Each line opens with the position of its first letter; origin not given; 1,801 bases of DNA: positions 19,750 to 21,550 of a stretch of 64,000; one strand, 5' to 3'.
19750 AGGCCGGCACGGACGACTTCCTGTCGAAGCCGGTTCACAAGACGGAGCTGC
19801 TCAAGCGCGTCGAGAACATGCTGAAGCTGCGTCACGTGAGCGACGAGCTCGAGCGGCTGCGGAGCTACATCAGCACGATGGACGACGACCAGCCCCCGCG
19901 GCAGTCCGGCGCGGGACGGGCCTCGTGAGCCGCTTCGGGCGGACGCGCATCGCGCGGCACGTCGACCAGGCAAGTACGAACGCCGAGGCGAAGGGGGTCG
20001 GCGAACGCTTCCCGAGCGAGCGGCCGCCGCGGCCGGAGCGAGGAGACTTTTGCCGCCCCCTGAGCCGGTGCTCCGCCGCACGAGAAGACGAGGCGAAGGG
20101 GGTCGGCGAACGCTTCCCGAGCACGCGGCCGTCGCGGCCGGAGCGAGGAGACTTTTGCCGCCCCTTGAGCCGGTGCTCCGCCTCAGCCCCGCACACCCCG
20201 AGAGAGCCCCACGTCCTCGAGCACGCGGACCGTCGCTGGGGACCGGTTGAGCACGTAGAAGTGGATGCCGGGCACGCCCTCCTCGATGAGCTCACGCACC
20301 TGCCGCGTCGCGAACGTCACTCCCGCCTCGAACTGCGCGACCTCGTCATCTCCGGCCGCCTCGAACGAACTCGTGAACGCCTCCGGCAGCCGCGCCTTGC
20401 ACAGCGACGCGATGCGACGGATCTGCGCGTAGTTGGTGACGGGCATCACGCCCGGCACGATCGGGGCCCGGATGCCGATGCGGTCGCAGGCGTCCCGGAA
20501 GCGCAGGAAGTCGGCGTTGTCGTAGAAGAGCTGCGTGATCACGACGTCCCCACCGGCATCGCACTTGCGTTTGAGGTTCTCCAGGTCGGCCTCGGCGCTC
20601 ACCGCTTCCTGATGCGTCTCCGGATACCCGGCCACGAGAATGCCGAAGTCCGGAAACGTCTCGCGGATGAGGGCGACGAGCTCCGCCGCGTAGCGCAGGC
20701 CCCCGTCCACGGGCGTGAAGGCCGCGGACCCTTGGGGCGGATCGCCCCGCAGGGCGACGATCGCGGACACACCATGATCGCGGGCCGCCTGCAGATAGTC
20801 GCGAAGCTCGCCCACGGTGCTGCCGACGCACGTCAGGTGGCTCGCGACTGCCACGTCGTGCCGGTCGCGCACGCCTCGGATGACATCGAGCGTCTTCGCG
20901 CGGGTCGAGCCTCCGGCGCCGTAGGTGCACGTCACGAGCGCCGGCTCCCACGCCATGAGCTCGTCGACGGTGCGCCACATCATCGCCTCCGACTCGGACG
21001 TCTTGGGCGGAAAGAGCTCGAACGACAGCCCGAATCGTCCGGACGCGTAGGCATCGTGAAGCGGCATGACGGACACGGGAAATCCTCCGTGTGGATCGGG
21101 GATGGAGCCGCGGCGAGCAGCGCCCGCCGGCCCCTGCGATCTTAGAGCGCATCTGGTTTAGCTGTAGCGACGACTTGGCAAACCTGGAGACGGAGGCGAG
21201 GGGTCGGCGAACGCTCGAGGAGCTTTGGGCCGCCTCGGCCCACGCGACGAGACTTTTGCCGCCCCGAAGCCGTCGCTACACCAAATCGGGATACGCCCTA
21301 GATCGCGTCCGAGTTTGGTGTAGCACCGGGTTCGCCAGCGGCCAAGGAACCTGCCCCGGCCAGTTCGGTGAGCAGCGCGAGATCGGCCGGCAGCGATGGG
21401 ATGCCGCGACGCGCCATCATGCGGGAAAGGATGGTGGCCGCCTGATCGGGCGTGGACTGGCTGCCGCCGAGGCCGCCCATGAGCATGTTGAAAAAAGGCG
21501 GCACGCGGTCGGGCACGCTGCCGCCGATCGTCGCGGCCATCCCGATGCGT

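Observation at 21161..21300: Structured 140-nt intergenic repeat: two copies with a 112-nt identical core and a compensatory change in the closing stem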

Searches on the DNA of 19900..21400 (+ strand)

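Call 15: search_rna_families(source=window, start=19900, end=21400, threshold=evalue, max_evalue=10)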
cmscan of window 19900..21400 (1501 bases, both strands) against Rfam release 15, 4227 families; matches with E-value up to 10: 6.
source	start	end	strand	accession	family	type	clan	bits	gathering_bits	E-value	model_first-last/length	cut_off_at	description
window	21150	21262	+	RF02139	HOXA11-AS1_3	Gene; lncRNA;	-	19.3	50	1.8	1-98/98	no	HOXA11 antisense RNA 1 conserved region 3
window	21316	21347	+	RF02806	PyrR208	Gene; snRNA; snoRNA; HACA-box;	-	17.6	64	1.4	1-60/60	no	Pyrobaculum sRNA 208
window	20729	20776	+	RF03078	chrB-a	Cis-reg;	-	16.7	43.9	5.9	1-80/80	no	chrB-a RNA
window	21150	21185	-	RF02940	COG3860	Cis-reg;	-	15.4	42.5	1.5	1-54/54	no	COG3860 RNA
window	20042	20117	-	RF03974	MIR838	Gene; miRNA;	-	15.3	190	9.6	1-170/170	no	MIR838 microRNA precursor family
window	20993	21016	+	RF03156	L31-Firmicutes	Cis-reg; leader;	CL00118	14.8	33.3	5.2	1-32/32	no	L31-Firmicutes ribosomal protein leader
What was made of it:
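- On Any Rfam RNA family: The best hits over the element at E up to 10 score 19 bits or less against thresholds of 42-190 bits (call 15).
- Tried and rejected: The permissive scan found nothing meaningful (call 15).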

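Call 26: build_rna_model(alignment_id=A2, structure=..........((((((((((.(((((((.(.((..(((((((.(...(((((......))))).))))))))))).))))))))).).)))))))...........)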
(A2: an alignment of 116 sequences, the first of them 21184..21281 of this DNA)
Model R1 built from alignment A2 (116 sequences, 106 columns); structure: as given.
model positions 99; base pairs 33; branch points 0; effective number of sequences 1.79; information 0.59 bits per position. Calibrated on 0.2 Mb of random sequence (short: E-values are rough).
structure used (alignment columns):
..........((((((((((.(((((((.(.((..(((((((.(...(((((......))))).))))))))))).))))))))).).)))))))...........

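Call 27: search_with_rna_model(model_id=R1, source=window, max_evalue=1, filters=off)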
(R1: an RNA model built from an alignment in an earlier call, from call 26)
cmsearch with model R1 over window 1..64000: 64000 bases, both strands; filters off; matches with E-value up to 1: 16.
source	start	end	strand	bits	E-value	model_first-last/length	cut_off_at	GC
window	21185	21281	+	75.6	1.3e-15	1-99/99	no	0.7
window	39848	39944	+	75.6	1.3e-15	1-99/99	no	0.71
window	20082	20181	+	68.9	4.6e-14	1-99/99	no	0.72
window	19977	20076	+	65.2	3.5e-13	1-99/99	no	0.76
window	43588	43671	+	18.5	0.032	1-99/99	no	0.75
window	19025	19124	-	16.6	0.085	1-99/99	no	0.65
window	2236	2330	+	16.6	0.085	1-99/99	no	0.75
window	22476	22585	-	14.1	0.34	1-99/99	no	0.7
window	19987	20066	-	13.8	0.4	11-89/99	no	0.76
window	44901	44996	-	13.7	0.41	1-99/99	no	0.73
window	11869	11967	-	13.5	0.46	1-99/99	no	0.68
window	20082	20181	-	13.5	0.47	1-99/99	no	0.72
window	59512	59598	-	13.3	0.53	1-99/99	no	0.74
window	62597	62639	+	12.8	0.67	1-99/99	no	0.65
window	37699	37763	+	12.8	0.68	1-99/99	no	0.65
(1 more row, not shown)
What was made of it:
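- The covariance model scores the + strand at 65-76 bits, against at most 16.6 bits for any opposite-strand match in the window (call 27).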

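Call 59: search_with_rna_model(model_id=R1, sources=[window, L001, L002, L003, L004, L005, L006, L007, L008, L009, L010, L011, L012, L013, L014, L015, L016, L017, L018, L019, L020, L021, L022, L023, L024, L025, L026, L027, L028, L029, L030, L031, L032, L033, L034, L035, L036, L037, L038, L039, L040, L041, L042, L043, L044, L045, L046, L047, L048, L049, L050, L051, L052, L053, L054, L055, L056, L057, L058, L059, L060, L061, L062, L063, L064, L065, L066, L067, L068, L069, L070, L071, L072, L073, L074, L075, L076, L077, L078, L079, L080, L081, L082, L083, L084, L085, L086, L087, L088, L089, L090, L091, L092, L093, L094, L095, L096, L097, L098, L099], max_evalue=0.001, make_alignment=true)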
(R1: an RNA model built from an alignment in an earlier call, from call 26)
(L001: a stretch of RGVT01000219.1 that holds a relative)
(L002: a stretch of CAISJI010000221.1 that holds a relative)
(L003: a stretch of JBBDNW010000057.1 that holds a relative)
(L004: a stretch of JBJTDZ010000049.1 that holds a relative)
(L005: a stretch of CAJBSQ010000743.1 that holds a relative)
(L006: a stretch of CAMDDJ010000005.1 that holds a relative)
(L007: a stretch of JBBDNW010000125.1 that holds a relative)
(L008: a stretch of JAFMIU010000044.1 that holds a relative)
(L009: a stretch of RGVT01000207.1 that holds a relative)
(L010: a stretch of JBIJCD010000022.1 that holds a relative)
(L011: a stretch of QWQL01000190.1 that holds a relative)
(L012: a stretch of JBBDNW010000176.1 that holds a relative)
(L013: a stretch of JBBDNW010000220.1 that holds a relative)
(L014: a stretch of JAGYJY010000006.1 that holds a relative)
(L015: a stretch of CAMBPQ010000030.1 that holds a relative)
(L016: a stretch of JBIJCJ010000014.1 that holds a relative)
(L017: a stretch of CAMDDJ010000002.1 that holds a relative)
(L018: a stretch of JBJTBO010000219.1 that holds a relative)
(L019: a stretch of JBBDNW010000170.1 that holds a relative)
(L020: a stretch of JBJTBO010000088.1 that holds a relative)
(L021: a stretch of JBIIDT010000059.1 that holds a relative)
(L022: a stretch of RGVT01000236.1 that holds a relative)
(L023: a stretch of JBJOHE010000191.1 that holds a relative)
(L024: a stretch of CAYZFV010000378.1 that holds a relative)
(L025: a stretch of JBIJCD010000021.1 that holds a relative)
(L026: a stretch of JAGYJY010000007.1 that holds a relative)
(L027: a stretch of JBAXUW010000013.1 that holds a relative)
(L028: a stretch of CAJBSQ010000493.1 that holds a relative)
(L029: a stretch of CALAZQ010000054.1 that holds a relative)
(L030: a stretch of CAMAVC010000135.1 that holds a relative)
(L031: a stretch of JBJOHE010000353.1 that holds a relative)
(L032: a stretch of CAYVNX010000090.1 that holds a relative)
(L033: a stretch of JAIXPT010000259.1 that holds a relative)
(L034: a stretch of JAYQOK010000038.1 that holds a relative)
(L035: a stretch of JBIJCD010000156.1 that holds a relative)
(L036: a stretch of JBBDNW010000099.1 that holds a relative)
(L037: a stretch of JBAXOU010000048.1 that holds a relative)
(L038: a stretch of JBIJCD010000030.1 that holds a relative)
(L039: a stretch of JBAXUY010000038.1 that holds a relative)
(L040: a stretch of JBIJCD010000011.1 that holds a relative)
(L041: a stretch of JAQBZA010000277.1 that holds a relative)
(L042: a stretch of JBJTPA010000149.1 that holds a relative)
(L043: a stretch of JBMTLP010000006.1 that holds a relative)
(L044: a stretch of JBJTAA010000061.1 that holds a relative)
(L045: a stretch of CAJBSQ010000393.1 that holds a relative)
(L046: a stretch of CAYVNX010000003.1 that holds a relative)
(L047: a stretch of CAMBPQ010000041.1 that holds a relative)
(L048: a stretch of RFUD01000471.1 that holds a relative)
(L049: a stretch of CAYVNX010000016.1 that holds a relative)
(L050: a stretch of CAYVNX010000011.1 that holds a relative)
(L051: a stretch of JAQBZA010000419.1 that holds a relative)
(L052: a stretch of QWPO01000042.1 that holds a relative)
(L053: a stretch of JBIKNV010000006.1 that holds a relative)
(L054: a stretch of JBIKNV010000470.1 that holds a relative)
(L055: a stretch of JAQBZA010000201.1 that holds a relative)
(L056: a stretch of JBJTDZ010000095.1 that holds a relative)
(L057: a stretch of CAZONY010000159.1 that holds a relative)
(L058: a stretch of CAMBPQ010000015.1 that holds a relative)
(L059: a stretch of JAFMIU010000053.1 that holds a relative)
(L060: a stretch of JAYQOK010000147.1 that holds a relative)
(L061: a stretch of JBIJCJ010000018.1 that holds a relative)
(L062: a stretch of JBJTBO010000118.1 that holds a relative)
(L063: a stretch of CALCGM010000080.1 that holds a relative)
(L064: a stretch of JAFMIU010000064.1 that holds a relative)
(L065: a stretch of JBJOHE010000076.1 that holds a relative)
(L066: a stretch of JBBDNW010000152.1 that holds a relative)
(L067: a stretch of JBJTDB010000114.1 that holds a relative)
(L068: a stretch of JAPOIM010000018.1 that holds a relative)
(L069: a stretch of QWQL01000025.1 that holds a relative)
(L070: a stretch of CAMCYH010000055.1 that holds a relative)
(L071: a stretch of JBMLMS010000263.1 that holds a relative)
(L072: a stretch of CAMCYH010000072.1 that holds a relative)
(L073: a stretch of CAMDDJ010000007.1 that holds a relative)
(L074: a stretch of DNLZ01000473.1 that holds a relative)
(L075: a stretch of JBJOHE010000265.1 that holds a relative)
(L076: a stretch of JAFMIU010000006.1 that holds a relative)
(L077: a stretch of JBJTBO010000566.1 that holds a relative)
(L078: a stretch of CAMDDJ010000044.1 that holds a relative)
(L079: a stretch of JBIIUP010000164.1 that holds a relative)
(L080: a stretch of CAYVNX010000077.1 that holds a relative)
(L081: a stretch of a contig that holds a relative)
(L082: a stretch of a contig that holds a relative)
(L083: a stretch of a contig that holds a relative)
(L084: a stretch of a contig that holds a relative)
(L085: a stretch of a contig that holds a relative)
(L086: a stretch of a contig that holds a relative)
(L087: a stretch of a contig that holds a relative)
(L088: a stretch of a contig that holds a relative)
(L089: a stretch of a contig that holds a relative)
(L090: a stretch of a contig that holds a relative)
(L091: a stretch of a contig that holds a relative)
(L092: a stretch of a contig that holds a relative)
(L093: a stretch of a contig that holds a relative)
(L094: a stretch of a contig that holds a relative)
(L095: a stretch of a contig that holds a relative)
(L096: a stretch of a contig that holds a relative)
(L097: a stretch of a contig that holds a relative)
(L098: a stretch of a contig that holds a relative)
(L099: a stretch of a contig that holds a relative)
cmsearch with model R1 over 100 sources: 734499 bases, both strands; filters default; matches with E-value up to 0.001: 126.
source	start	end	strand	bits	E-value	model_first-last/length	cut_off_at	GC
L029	1638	1735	-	107.8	4.2e-22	1-99/99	no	0.69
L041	934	1031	+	105.5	1.4e-21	1-99/99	no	0.7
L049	570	667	+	104.5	2.4e-21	1-99/99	no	0.72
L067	1538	1635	+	103.7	3.8e-21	1-99/99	no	0.67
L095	2524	2621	-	103.6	4.1e-21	1-99/99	no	0.73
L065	3039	3136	+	102.6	6.8e-21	1-99/99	no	0.73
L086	4034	4130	+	102.5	7.3e-21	1-99/99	no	0.66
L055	908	1005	-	102.1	9.3e-21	1-99/99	no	0.65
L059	6340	6438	+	101.7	1.1e-20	1-99/99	no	0.71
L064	4010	4108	+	101.7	1.1e-20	1-99/99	no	0.71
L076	2205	2303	+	101.7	1.1e-20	1-99/99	no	0.71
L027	2791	2890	+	100.5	2.1e-20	1-99/99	no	0.71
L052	896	994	-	100.2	2.5e-20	1-99/99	no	0.74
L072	4195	4291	-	99.6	3.4e-20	1-99/99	no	0.66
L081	6179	6276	+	99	4.8e-20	1-99/99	no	0.74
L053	449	545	-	99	4.9e-20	1-99/99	no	0.68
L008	4000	4098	+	98.8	5.5e-20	1-99/99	no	0.7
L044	87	185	+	98.7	5.5e-20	1-99/99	no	0.71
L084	5529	5627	-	98.5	6.1e-20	1-99/99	no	0.73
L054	118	215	+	98.2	7.4e-20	1-99/99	no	0.67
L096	3700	3798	-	97.8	9e-20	1-99/99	no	0.71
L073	7323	7421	-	97.3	1.2e-19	1-99/99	no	0.71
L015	1069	1167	-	97.1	1.3e-19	1-99/99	no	0.71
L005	5794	5892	-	96.7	1.6e-19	1-99/99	no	0.74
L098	5498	5596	+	96.7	1.6e-19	1-99/99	no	0.72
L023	817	915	-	96.6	1.7e-19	1-99/99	no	0.74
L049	3519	3617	+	96.5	1.8e-19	1-99/99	no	0.72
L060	338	435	+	96.3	2e-19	1-99/99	no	0.67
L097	1698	1795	-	96.3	2.1e-19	1-99/99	no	0.7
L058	5613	5711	+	96.2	2.2e-19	1-99/99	no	0.72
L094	575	674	-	96.1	2.3e-19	1-99/99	no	0.7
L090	5277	5375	-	95.8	2.7e-19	1-99/99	no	0.73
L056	6403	6501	-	95.7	2.8e-19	1-99/99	no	0.72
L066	6451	6550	+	95.2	3.7e-19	1-99/99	no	0.69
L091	2338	2436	-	95.2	3.7e-19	1-99/99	no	0.72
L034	4226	4322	+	94.9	4.5e-19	1-99/99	no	0.67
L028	748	846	+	94.7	4.8e-19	1-99/99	no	0.71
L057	2557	2653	+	94.5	5.5e-19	1-99/99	no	0.69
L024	677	774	+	94.4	5.7e-19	1-99/99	no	0.68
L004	1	98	-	94.3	6e-19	1-99/99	no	0.69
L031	3353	3450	+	94.3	6.1e-19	1-99/99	no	0.7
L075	3549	3646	+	94.3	6.2e-19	1-99/99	no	0.69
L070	1902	2001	+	94.2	6.4e-19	1-99/99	no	0.7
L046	3031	3129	-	93.9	7.7e-19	1-99/99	no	0.73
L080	3006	3104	-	93.5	9.2e-19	1-99/99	no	0.73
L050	6249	6347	+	93.4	1e-18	1-99/99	no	0.73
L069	737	836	+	93.2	1.1e-18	1-99/99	no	0.73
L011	6550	6649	-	93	1.2e-18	1-99/99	no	0.73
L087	2039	2137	+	92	2.1e-18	1-99/99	no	0.71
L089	1755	1851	-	91.4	2.8e-18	1-99/99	no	0.71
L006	166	264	+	91.4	2.9e-18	1-99/99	no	0.73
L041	3812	3909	+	91.4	2.9e-18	1-99/99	no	0.64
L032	1373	1471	-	90.7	4.2e-18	1-99/99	no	0.71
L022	3215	3312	+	89.8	6.9e-18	1-99/99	no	0.72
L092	325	422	-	89.8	7e-18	1-99/99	no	0.73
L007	3747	3847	-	89.3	9.2e-18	1-99/99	no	0.68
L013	7278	7377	+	88.4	1.5e-17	1-99/99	no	0.66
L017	7162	7260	-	88.2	1.6e-17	1-99/99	no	0.7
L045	3792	3885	+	88.1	1.7e-17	1-94/99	3'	0.74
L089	1601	1699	-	88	1.8e-17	1-99/99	no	0.71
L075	3449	3546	+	87.9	1.9e-17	1-99/99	no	0.74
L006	2950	3046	-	87.2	2.7e-17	1-99/99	no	0.71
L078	60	159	-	87.2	2.8e-17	1-99/99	no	0.71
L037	7454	7551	-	86.3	4.5e-17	1-99/99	no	0.74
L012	7719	7820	-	86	5.3e-17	1-99/99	no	0.72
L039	5983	6080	-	85.9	5.8e-17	1-99/99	no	0.71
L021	4652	4750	-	85.7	6.2e-17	1-99/99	no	0.75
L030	2777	2874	+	85.1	8.7e-17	1-99/99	no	0.74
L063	7810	7908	-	84.7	1.1e-16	1-99/99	no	0.69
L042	5959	6057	-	84.6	1.1e-16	1-99/99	no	0.75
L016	1747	1844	-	84.5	1.2e-16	1-99/99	no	0.73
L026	3772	3869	-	84.2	1.4e-16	1-99/99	no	0.69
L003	7038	7136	-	83.7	1.8e-16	1-99/99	no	0.75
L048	1306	1403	+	83.6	1.9e-16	1-99/99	no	0.71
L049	3420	3517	+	83.6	2e-16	1-99/99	no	0.71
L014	3398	3495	-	83.1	2.5e-16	1-99/99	no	0.68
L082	5122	5221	+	82.8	3.1e-16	1-99/99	no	0.67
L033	4192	4287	+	82.7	3.2e-16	1-99/99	no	0.71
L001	3841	3938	+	82.6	3.3e-16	1-99/99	no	0.71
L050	57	153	-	82.2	4.2e-16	1-99/99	no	0.72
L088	161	258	-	82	4.6e-16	1-99/99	no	0.69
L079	3624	3722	+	81.5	6.1e-16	1-99/99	no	0.7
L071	3344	3441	-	81.1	7.4e-16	1-99/99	no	0.72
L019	7082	7182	+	80.1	1.3e-15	1-99/99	no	0.7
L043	6904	7000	+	79.5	1.8e-15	1-99/99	no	0.7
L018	3634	3732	-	79.3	2e-15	1-99/99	no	0.72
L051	3153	3229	-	78.4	3.3e-15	22-99/99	5'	0.71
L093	4054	4151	-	77.4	5.7e-15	1-99/99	no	0.74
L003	2587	2685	+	75.9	1.2e-14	1-99/99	no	0.7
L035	6983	7079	-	75.8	1.3e-14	1-99/99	no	0.71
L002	851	948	-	75.7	1.4e-14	1-99/99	no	0.72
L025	1526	1622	+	75.7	1.4e-14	1-99/99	no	0.7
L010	11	107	+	75.6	1.5e-14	1-99/99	no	0.71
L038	1119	1215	+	75.5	1.5e-14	1-99/99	no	0.68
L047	2121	2221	+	75.4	1.7e-14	1-99/99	no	0.7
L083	27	123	-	74.9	2.2e-14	1-99/99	no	0.71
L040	2320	2416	+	74.6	2.6e-14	1-99/99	no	0.71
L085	1257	1354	+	74.5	2.6e-14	1-99/99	no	0.73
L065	7459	7554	-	74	3.4e-14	1-99/99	no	0.7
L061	5030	5127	-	73.1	5.7e-14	1-99/99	no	0.71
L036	5667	5765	-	72.3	8.9e-14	1-99/99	no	0.74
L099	645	741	+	72.3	8.9e-14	1-99/99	no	0.76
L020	2609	2708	+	72.1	9.5e-14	1-99/99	no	0.71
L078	162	261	-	71.9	1.1e-13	1-99/99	no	0.69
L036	349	449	-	70.4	2.5e-13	1-99/99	no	0.67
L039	425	523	+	70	3e-13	1-99/99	no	0.73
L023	919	1018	-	68.4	7e-13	1-99/99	no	0.71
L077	3989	4088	+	68.1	8.6e-13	1-99/99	no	0.72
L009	4830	4922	+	68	9.1e-13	1-95/99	3'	0.72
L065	5843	5940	-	66.2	2.3e-12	1-99/99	no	0.68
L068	1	96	-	65.3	3.9e-12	1-99/99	no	0.75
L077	4148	4247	+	62.9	1.4e-11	1-99/99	no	0.74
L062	3452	3551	-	60.8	4.5e-11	1-99/99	no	0.72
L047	6702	6801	+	60.6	4.9e-11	1-99/99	no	0.72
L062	3214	3316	-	55.8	6.4e-10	1-99/99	no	0.73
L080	1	72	-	55.8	6.6e-10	1-72/99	3'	0.71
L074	2484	2572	+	52.4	4e-09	1-90/99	3'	0.75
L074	2325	2423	+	47.9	4.5e-08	1-99/99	no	0.71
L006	1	64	+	43.4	5.3e-07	36-99/99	5'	0.7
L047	4991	5111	+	41.6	1.4e-06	1-99/99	no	0.74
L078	1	57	-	32.5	0.00019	1-56/99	3'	0.7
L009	2206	2311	+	31.2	0.00037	1-99/99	no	0.71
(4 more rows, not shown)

Alignment A5: 126 matches aligned to the model, 147 columns, each read 5' to 3' on its own strand. Consensus structure (alignment columns), stored with it:
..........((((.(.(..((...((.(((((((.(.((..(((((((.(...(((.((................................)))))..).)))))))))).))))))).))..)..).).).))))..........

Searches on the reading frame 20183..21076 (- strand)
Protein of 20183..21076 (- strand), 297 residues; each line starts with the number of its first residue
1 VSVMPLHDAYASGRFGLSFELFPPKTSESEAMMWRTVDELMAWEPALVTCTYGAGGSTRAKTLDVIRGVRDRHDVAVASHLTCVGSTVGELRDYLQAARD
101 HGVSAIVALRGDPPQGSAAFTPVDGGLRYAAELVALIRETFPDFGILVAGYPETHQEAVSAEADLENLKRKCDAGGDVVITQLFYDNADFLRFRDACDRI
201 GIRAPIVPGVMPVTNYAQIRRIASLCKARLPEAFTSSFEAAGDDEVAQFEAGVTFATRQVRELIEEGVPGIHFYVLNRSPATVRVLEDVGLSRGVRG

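Call 32: find_encoding_contigs(protein=window:20183-21076:-, flank=3000, max_places=6)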
Protein window:20183-21076:- (297 aa): 7 contigs read that carry it; 6 places shown.
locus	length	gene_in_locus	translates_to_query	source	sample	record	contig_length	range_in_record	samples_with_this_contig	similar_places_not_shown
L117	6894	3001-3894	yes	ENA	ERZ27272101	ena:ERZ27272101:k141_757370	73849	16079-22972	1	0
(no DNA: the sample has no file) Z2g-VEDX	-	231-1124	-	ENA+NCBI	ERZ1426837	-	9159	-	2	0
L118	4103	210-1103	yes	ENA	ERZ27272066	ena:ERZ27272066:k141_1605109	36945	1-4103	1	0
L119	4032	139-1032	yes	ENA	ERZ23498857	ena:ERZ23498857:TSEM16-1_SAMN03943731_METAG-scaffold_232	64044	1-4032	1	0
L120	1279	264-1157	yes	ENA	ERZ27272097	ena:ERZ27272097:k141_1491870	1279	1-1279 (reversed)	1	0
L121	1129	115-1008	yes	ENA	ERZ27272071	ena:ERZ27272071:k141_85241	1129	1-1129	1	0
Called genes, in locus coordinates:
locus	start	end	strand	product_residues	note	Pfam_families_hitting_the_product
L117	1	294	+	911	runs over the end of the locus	PF00106:adh_short (faint), PF01370:Epimerase, PF05368:NmrA, PF13460:NAD_binding_10, PF16363:GDP_Man_Dehyd (weak), PF11066:DUF2867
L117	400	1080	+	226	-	-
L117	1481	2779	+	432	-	PF13562:NTP_transf_4, PF00132:Hexapep (faint)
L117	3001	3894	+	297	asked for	PF02219:MTHFR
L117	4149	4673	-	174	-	PF00072:Response_reg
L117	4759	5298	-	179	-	PF10936:DUF2617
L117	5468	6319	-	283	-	PF02517:Rce1-like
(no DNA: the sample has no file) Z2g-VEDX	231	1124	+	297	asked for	PF02219:MTHFR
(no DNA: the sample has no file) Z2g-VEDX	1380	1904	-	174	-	PF00072:Response_reg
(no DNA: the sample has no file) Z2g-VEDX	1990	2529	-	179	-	PF10936:DUF2617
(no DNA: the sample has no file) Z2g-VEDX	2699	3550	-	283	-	PF02517:Rce1-like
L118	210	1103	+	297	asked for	PF02219:MTHFR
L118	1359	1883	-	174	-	PF00072:Response_reg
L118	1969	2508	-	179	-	PF10936:DUF2617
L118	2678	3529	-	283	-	PF02517:Rce1-like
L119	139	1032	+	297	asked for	PF02219:MTHFR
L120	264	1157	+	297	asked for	PF02219:MTHFR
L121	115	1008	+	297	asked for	PF02219:MTHFR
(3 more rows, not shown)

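Call 64: search_protein_families(library=pfam, proteins=[window:20186-21076:-], max_evalue=0.01)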
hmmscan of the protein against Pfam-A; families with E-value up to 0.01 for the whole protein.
window:20186-21076:- (297 aa): 1 family
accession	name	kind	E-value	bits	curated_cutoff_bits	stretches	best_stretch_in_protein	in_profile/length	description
PF02219.23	MTHFR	-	1.1e-90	304.3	24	1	7-290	3-287/287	Methylenetetrahydrofolate reductase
